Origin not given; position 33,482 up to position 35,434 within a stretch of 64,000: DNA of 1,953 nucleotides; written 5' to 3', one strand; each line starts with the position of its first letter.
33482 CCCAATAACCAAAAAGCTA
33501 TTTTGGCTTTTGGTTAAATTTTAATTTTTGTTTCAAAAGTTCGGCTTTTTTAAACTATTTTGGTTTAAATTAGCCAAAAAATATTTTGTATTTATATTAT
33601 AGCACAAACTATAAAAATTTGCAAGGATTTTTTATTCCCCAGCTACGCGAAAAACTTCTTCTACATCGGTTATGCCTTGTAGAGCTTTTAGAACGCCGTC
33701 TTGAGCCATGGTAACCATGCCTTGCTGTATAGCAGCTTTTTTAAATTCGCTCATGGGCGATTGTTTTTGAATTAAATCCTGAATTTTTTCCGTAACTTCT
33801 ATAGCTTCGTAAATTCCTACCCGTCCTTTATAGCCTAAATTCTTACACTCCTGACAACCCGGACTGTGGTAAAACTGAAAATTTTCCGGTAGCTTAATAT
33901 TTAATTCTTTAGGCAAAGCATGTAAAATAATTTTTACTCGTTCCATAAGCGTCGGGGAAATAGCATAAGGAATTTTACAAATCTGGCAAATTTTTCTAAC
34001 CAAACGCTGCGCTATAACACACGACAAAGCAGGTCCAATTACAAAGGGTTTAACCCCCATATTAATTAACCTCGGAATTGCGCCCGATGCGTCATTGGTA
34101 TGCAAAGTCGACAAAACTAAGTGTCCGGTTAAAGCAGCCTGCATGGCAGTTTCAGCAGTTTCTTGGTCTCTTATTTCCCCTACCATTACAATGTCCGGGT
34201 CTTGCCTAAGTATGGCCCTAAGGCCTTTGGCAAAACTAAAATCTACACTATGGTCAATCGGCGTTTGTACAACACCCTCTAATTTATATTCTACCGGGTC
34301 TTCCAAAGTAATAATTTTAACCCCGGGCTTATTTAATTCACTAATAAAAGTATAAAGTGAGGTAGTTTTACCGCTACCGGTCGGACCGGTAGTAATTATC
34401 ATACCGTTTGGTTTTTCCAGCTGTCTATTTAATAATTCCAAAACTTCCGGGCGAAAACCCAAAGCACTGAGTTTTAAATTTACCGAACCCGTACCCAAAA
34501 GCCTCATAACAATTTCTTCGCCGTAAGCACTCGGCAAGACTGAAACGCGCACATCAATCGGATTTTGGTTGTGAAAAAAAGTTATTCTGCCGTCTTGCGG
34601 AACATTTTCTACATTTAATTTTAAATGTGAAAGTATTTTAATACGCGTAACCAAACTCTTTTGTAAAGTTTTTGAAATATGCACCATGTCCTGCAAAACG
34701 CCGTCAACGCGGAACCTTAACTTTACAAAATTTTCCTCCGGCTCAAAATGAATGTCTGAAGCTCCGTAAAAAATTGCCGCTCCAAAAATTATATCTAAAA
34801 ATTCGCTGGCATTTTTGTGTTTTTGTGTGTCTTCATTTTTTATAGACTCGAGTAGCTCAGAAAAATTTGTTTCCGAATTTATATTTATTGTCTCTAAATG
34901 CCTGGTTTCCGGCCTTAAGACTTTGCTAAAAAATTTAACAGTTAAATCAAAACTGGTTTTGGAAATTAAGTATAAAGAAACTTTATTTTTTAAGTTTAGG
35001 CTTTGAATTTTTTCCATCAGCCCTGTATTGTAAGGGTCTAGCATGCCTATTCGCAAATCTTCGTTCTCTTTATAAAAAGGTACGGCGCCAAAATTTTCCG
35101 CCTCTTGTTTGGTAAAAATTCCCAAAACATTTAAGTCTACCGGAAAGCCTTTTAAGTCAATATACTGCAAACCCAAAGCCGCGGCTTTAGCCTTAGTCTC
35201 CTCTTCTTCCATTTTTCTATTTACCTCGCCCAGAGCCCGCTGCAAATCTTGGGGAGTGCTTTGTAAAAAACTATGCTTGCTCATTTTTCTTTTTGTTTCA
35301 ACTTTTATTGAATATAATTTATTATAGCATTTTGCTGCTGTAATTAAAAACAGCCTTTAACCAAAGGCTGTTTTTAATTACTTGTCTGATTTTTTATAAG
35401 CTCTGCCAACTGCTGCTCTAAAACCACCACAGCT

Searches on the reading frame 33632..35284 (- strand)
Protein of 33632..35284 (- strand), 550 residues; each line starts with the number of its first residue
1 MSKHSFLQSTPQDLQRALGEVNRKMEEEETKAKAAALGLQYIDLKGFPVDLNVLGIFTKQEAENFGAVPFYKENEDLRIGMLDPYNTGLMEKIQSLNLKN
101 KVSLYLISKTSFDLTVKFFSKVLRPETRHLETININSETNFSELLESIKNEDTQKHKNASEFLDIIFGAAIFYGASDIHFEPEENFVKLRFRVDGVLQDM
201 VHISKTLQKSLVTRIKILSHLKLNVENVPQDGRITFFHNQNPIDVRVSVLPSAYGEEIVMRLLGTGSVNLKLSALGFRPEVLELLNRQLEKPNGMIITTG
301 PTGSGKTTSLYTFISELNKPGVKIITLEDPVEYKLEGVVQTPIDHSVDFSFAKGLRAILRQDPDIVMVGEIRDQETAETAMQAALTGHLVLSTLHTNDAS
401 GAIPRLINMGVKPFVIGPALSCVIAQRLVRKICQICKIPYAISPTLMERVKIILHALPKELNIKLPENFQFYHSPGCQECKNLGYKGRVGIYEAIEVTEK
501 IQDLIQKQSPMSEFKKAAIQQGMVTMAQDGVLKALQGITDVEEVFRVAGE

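Call 68: search_protein_families(library=pfam, proteins=[window:33632-35284:-], max_evalue=0.00001)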
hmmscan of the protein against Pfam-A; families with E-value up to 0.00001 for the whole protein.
window:33632-35284:- (550 aa): 2 families
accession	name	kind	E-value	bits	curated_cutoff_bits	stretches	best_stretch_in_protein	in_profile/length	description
PF00437.27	T2SSE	-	4.8e-123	410.9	24.9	1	156-546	5-370/370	Type II/IV secretion system protein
PF05157.20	MshEN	-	7.2e-09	36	23.1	1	37-113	1-77/90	MshEN domain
